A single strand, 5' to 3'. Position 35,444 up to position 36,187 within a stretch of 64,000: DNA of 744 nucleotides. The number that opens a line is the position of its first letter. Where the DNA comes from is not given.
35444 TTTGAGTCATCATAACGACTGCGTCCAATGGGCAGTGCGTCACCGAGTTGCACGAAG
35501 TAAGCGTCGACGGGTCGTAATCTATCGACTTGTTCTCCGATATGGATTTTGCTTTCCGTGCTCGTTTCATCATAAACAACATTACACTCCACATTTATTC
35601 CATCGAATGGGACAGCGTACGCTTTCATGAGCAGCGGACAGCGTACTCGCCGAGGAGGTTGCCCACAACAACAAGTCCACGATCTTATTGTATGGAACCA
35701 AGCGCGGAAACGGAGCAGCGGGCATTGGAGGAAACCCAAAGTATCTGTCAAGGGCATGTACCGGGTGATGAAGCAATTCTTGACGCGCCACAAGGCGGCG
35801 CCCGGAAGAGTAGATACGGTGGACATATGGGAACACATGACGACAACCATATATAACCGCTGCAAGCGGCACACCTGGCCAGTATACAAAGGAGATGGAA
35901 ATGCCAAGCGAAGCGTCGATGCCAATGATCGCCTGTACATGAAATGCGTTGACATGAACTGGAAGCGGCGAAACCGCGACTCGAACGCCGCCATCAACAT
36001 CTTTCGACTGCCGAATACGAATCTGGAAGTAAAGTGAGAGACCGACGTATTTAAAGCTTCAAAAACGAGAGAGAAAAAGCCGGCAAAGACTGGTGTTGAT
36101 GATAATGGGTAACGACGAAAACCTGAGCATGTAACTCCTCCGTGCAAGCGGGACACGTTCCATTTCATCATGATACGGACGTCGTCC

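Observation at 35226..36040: Relic of a eukaryotic TnpB homologue (Fanzor-like RuvC nuclease) with a canonical RuvC-III motif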

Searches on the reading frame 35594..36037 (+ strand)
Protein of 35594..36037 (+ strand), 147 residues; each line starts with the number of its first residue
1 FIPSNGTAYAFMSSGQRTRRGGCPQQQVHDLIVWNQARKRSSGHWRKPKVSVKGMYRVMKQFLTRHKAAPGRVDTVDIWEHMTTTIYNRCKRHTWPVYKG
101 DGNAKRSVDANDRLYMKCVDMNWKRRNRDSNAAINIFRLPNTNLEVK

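Call 3: search_protein_families(library=pfam, proteins=[window:35627-36034:+], max_evalue=10)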
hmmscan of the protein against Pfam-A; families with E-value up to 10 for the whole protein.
seq(136 aa): 2 families
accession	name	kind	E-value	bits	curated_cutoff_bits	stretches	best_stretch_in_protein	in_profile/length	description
PF07282.18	Cas12f1-like_TNB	-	0.0005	20.6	26.3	1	54-125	9-60/60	Cas12f1-like, TNB domain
PF04534.17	Herpes_UL56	-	0.15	12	25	1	24-48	168-192/197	Herpesvirus UL56 protein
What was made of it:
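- On Fanzor/TnpB (RuvC-type, OrfB_Zn_ribbon) nuclease: Copy A scores 20.6 bits, below the cut-off (call 3).
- Checked: ORF 35627-36037 (136 aa) hits Pfam PF07282 Cas12f1-like_TNB at E=5e-4, 20.6 bits, below the gathering score of 26.3 (call 3).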

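Call 4: search_protein_families(library=ncbifam, proteins=[window:35627-36034:+], max_evalue=10)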
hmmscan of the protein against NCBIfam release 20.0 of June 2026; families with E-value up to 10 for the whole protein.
seq(136 aa): 1 family
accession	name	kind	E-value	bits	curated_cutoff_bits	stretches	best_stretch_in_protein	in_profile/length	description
NF033707.1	T9SS_sortase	equivalog_domain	0.074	10.6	420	1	30-72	3-47/1095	type IX secretion system sortase PorU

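Call 6: find_homologous_proteins(query=window:35594-36034:+, max_evalue=0.01)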
Query seq(147 aa) (147 aa): 1 proteins with E <= 0.01 among 2 candidates.
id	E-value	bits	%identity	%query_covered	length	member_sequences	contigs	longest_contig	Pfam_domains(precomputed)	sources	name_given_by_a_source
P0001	2.9e-56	208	98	63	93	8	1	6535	-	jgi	-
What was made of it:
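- Tried and rejected: The first word-indexed protein search returned only the allelic copy P0001 (call 6).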

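Call 8: search_solved_structures(query=window:35594-36034:+, max_evalue=10, show_alignments=3)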
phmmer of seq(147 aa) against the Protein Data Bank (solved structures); distinct sequences matched with E-value up to 10: 3.
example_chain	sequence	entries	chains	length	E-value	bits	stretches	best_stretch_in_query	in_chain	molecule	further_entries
6yxx_BI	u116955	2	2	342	1.3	12.2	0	52-100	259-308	mL75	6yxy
6hiv_BI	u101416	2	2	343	1.3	12.2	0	52-100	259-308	mL75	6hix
7aoi_BI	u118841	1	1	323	1.4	12.2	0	52-100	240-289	Mitochondrial RNA binding complex 1 subunit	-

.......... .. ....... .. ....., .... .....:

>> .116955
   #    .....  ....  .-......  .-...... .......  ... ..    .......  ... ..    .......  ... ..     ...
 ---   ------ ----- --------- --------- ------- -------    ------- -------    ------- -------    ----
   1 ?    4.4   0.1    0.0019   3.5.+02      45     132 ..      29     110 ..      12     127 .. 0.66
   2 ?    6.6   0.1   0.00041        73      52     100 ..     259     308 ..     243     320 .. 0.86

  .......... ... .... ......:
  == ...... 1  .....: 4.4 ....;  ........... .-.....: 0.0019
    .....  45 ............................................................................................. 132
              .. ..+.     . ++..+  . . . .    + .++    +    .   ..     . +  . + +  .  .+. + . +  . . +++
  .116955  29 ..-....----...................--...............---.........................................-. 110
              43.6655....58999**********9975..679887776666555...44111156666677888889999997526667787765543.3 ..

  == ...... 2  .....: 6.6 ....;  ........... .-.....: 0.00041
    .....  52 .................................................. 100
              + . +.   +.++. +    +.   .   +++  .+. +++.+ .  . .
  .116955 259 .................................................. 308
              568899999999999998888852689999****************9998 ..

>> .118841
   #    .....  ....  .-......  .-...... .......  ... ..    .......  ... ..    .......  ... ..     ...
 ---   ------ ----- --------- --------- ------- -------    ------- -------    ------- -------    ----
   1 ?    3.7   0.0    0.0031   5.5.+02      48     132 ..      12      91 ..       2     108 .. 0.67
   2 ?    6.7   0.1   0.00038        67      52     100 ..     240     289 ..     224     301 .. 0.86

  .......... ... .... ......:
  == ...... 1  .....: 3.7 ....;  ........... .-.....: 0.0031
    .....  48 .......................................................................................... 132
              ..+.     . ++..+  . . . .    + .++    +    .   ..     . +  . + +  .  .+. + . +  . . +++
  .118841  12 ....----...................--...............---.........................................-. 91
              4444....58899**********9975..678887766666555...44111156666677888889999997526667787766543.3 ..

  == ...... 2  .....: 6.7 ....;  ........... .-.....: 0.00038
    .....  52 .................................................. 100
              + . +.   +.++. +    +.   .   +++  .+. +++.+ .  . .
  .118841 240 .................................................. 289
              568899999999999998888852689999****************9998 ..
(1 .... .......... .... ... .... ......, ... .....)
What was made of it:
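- Tried and rejected: Single-sequence searches of the ORF against NCBIfam and PDB gave nothing meaningful (calls 4, 8).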

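Call 10: find_encoding_contigs(protein=P0001, flank=10000, max_places=10)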
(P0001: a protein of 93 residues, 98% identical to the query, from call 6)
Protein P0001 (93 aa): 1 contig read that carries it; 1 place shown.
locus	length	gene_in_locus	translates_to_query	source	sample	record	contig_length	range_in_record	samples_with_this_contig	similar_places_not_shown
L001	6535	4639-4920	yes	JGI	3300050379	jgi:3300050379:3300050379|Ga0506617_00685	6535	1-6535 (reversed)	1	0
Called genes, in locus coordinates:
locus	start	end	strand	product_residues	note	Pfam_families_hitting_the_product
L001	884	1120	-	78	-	-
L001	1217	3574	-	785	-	PF00069:Pkinase, PF07714:PK_Tyr_Ser-Thr, PF00069:Pkinase, PF07714:PK_Tyr_Ser-Thr, PF00481:PP2C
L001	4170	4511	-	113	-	-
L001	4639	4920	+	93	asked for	-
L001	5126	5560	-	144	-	PF11326:PANTS-like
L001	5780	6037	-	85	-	-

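Call 21: search_protein_representatives(protein=window:35594-36037:+)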
Query: 147 residues. Proteins with E-value up to 0.001 (for the whole library): 90; up to 1e-10: 7; up to 1e-30: 1. The best 90 are listed.
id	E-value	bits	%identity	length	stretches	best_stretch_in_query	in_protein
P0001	9.3e-57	207.5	98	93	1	55-147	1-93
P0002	1.2e-15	74.0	39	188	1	30-145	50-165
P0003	1.1e-12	64.5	41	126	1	30-137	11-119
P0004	6.6e-12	61.9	43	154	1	42-137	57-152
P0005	1.6e-11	60.7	36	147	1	38-144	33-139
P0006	2.2e-11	60.2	41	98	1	55-145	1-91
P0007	3.6e-11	59.5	39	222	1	33-141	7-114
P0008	7.1e-10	55.3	48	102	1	76-139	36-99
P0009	1.8e-09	54.0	34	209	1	29-134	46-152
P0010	1.9e-09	53.9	39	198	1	44-146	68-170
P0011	3.7e-09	53.0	48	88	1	76-142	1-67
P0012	9.3e-09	51.7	40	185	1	36-128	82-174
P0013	1.1e-08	51.5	34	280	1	29-141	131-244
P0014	3.3e-08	49.9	41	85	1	56-136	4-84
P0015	3.7e-08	49.8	38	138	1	32-145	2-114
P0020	8.7e-08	48.6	38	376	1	42-141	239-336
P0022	1.0e-07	48.3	40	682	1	49-138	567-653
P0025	1.8e-07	47.5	30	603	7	41-82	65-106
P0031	4.3e-07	46.3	41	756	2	34-94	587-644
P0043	2.7e-06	43.7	34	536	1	39-141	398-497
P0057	2.4e-05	40.6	42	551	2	31-92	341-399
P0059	2.8e-05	40.4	33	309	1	24-128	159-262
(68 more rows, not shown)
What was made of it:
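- Checked: An exhaustive phmmer search of 1.84 billion proteins found 90 relatives at E<=1e-3 (call 21).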

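Call 24: search_protein_families(library=pfam, proteins=[P0022, P0031, P0025, P0043, P0057, P0020, P0059, P0013, P0002, P0007], max_evalue=0.1)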
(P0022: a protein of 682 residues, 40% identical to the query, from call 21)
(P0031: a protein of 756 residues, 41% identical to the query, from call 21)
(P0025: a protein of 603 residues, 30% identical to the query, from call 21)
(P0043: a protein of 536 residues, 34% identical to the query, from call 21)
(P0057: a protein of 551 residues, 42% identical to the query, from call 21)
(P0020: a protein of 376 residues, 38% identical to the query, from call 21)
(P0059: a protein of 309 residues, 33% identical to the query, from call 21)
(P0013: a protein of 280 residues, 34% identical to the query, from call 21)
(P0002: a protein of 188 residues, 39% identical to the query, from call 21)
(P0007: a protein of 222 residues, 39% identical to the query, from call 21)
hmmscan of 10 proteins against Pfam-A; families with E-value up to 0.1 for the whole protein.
P0022 (682 aa): 1 family
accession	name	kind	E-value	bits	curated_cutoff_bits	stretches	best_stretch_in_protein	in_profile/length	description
PF07282.18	Cas12f1-like_TNB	-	3e-08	34.1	26.3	1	588-651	17-60/60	Cas12f1-like, TNB domain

P0031 (756 aa): 2 families
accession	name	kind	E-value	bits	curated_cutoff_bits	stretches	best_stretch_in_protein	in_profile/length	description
PF07282.18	Cas12f1-like_TNB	-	0.0097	16.5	26.3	0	708-728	43-60/60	Cas12f1-like, TNB domain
PF14522.11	Cytochrome_C7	-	0.014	15.6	24.8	1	629-714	6-53/67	Cytochrome c7 and related cytochrome c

P0025 (603 aa): 6 families
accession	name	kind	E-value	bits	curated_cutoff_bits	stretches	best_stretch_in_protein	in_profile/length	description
PF13517.12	FG-GAP_3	-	5.6e-17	62.5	26.9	7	37-100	1-60/61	FG-GAP-like repeat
PF01457.22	Peptidase_M8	-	5.7e-09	35.6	21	1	422-586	166-333/529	Leishmanolysin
PF14252.11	DUF4347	-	1e-05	25.8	24.6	0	291-344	17-70/164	Domain of unknown function (DUF4347)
PF01839.29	FG-GAP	-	7.8e-05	22.9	22.1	0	89-100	8-19/37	FG-GAP repeat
PF00413.30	Peptidase_M10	-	0.0023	18.2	24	1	428-489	63-122/159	Matrixin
PF03332.19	PMM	-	0.098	12.9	22.4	0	67-133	99-165/221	Eukaryotic phosphomannomutase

P0043 (536 aa): 1 family
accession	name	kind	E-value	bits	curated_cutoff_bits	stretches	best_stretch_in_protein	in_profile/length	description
PF07282.18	Cas12f1-like_TNB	-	8.5e-08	32.7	26.3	1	430-492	18-60/60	Cas12f1-like, TNB domain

P0057 (551 aa): 1 family
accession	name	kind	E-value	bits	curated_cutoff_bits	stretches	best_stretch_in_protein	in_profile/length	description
PF07282.18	Cas12f1-like_TNB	-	3.2e-05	24.4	26.3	0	382-403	19-38/60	Cas12f1-like, TNB domain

P0020 (376 aa): 2 families
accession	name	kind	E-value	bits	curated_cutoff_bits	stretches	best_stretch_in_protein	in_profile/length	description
PF07282.18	Cas12f1-like_TNB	-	1.7e-08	34.9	26.3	1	269-331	19-60/60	Cas12f1-like, TNB domain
PF08297.16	U3_snoRNA_assoc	-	0.043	15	27.4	1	50-127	13-88/90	U3 snoRNA associated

P0059 (309 aa): 0 families

P0013 (280 aa): 1 family
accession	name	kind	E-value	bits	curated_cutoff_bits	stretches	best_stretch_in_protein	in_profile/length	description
PF03691.19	UPF0167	-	0.067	13.4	25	1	186-236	19-66/174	Uncharacterised protein family (UPF0167)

P0002 (188 aa): 1 family
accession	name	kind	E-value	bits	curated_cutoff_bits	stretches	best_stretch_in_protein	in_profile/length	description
PF07282.18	Cas12f1-like_TNB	-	0.0024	18.4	26.3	1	96-156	20-60/60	Cas12f1-like, TNB domain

P0007 (222 aa): 0 families
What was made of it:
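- On Fanzor/TnpB (RuvC-type, OrfB_Zn_ribbon) nuclease: Three of the five intact relatives scanned score 32.7-34.9 bits, above it; P0057 (24.4) and P0031 (16.5) fall below (call 24).
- Checked: They include intact 536-756 aa proteins that pass the PF07282 gathering score (call 24).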

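Call 27: list_cluster_members(proteins=[P0022, P0031, P0043, P0057, P0020, P0002, P0003, P0007, P0013, P0009])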
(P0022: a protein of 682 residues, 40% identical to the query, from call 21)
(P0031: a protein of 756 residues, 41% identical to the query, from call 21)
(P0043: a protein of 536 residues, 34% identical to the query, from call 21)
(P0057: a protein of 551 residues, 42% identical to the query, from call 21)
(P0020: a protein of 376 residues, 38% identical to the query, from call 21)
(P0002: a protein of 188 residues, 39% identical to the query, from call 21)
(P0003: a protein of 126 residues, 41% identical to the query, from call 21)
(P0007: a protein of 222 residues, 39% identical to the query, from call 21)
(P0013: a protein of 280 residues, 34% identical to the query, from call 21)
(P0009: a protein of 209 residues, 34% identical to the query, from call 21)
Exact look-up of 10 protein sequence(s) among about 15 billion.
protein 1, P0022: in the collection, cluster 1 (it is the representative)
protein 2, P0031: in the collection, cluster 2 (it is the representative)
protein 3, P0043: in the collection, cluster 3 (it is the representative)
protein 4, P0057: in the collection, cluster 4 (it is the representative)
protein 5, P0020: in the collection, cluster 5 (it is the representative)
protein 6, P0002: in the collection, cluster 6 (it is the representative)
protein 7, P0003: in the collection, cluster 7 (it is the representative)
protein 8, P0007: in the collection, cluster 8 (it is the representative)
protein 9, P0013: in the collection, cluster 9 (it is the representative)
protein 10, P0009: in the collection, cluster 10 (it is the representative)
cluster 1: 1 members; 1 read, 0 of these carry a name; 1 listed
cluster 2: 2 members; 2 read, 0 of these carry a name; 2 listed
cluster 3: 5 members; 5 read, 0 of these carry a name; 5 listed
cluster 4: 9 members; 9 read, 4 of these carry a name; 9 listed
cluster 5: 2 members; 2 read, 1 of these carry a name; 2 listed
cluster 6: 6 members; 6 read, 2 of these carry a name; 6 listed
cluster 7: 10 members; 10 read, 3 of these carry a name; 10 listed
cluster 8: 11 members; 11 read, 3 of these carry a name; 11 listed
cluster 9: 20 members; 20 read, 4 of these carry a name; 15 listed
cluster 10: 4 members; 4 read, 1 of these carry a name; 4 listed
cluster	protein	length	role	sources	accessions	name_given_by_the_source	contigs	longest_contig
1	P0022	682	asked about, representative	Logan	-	-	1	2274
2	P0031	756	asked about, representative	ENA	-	-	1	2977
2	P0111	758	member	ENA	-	-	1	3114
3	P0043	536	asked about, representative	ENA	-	-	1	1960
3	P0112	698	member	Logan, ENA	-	-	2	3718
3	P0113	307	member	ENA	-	-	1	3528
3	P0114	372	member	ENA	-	-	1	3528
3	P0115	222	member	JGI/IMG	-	-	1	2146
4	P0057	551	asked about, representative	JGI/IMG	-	hypothetical protein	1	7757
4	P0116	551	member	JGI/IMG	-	hypothetical protein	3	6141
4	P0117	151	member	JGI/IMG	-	tRNA(Ile)-lysidine synthase TilS/MesJ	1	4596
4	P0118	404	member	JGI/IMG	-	hypothetical protein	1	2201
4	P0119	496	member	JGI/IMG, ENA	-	-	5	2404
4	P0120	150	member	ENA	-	-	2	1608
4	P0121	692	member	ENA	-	-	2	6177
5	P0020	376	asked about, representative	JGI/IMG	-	hypothetical protein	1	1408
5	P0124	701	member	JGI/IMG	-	-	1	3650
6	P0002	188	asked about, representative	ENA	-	-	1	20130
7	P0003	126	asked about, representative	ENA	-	-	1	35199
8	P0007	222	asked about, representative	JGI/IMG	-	-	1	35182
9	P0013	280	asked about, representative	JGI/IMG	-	hypothetical protein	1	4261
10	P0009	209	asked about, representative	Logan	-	-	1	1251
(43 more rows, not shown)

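Call 28: find_encoding_contigs(protein=P0057, flank=8000, max_places=4)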
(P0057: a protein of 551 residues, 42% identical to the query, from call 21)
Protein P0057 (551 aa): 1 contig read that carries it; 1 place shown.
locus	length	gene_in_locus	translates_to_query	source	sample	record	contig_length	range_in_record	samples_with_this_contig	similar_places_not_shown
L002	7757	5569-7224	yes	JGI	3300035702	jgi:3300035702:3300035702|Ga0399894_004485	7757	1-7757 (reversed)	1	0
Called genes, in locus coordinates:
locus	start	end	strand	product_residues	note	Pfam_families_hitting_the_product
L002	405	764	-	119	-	-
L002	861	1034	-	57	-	-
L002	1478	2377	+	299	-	PF09414:RNA_ligase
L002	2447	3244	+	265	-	PF22547:2H-SAK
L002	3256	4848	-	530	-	PF13884:Peptidase_S74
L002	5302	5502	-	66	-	-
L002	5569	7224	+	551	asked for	-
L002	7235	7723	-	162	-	-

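Call 29: find_encoding_contigs(protein=P0022, flank=8000, max_places=4)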
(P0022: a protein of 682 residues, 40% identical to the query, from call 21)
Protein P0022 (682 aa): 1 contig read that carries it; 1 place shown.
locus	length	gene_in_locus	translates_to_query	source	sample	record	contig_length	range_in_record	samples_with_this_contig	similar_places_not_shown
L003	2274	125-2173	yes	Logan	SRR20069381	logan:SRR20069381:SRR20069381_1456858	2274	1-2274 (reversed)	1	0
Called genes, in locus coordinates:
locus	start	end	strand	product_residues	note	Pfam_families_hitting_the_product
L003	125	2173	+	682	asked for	PF07282:Cas12f1-like_TNB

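Call 36: search_solved_structures(query=A1, max_evalue=1, show_alignments=2)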
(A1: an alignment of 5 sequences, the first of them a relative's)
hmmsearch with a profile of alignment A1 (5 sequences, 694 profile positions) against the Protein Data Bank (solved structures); distinct sequences matched with E-value up to 1: 3.
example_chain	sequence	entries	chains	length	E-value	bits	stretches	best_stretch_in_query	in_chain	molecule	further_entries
8gkh_P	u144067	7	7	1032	0.018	16.5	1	583-671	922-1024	Maltodextrin-binding protein (Fragment),OrfB_Zn_ribbon domain-containing protein | Maltose/maltodextrin-binding periplasmic protein,Spizellomyces punctatus Fanz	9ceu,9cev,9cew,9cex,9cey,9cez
1bs2_A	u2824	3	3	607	0.47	11.8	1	373-468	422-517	PROTEIN (ARGINYL-TRNA SYNTHETASE) | ARGINYL-TRNA SYNTHETASE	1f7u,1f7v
4xvp_D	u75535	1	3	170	0.81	11.1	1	102-159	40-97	BGFP-C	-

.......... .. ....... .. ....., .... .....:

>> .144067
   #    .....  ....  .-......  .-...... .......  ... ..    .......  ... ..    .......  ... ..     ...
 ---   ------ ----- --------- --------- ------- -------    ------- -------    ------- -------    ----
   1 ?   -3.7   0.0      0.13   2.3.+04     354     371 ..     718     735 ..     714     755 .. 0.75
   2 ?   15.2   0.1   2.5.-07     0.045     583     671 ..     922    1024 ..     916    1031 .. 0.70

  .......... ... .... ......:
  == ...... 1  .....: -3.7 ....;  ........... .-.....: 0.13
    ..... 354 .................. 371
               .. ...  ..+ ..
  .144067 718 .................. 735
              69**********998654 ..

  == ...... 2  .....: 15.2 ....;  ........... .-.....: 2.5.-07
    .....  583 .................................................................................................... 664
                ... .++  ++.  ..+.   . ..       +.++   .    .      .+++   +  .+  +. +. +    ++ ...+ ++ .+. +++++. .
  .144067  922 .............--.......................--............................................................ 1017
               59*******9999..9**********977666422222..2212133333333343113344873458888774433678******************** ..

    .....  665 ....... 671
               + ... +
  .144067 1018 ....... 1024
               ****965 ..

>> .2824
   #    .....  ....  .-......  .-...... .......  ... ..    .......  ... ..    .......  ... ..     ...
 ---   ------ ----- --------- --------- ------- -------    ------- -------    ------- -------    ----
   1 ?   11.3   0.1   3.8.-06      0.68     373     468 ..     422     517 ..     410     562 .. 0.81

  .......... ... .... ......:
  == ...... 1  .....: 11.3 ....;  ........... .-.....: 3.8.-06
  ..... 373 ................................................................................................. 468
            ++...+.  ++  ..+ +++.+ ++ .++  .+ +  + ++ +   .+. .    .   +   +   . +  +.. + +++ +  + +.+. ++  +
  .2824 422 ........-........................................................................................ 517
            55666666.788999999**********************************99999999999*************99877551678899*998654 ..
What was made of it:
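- On Fanzor1 clade (as opposed to Fanzor2/TnpB): The best PDB hit is SpuFz1 (call 36).
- Closest known: Spizellomyces punctatus Fanzor1. Same: The alignment covers the E-x-x-TS-x-C zinc-finger region through the NRD motif (call 36).
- The best PDB hit is Spizellomyces Fanzor1, 8GKH (call 36).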

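Call 37: search_protein_families(library=pfam, alignment_id=A1, max_evalue=0.01)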
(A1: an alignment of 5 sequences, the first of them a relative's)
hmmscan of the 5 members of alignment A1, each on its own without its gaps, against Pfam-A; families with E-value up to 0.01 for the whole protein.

A. member 1, P0022 (682 aa): 1 family
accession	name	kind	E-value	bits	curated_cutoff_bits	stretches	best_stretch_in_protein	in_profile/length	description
PF07282.18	Cas12f1-like_TNB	-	3e-08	34.1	26.3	1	588-651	17-60/60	Cas12f1-like, TNB domain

B. families by the number of members that match (of 5 scanned): 1 family
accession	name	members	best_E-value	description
PF07282.18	Cas12f1-like_TNB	5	3e-08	Cas12f1-like, TNB domain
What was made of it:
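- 90 relatives in the exhaustive search (call 21); the intact ones pass the gathering score (calls 24, 37).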

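Call 71: find_encoding_contigs(protein=P0124, flank=5000, max_places=3)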
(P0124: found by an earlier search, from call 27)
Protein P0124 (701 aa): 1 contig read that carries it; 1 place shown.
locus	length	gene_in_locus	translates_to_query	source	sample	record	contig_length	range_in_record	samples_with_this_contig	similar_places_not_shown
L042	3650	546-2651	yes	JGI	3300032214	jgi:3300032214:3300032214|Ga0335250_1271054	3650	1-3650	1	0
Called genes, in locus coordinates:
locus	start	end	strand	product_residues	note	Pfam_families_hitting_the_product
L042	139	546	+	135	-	PF13358:DDE_3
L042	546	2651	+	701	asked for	PF07282:Cas12f1-like_TNB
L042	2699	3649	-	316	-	?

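Call 72: find_encoding_contigs(protein=P0112, flank=5000, max_places=3)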
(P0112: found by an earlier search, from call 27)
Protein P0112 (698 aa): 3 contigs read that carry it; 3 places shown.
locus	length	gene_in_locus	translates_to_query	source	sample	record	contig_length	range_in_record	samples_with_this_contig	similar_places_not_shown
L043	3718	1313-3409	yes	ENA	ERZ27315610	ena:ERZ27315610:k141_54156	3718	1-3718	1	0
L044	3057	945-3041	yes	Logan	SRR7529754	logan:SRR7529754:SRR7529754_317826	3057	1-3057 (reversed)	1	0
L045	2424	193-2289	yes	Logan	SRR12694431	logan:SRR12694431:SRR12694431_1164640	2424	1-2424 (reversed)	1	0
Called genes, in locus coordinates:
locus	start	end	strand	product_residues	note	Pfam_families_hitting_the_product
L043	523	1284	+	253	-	PF13358:DDE_3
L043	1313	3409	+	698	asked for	PF07282:Cas12f1-like_TNB (weak)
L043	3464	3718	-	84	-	?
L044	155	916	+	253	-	PF13358:DDE_3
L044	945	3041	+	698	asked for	PF07282:Cas12f1-like_TNB (weak)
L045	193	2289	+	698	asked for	PF07282:Cas12f1-like_TNB (weak)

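Call 75: search_protein_families(library=pfam, proteins=[L042:2699-3649:-, L043:3464-3718:-, L043:523-1284:+, L002:7235-7723:-, L002:405-764:-], max_evalue=0.01)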
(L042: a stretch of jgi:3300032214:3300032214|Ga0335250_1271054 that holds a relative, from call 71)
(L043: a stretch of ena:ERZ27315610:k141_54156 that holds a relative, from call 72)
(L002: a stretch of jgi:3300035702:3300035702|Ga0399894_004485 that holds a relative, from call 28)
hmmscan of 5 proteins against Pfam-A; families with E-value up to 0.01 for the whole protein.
L042:2699-3649:- (316 aa): 0 families

L043:3464-3718:- (84 aa): 0 families

L043:523-1284:+ (253 aa): 1 family
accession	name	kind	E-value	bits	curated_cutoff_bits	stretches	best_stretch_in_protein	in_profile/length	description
PF13358.12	DDE_3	-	4.9e-30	104.8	28.6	1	59-193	1-141/146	DDE superfamily endonuclease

L002:7235-7723:- (162 aa): 0 families

L002:405-764:- (119 aa): 0 families
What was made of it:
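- On Tc1/mariner-IS630 (DDE_3, DD34E) cut-and-paste transposon: The L043 transposase scores 104.8 bits (call 75).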
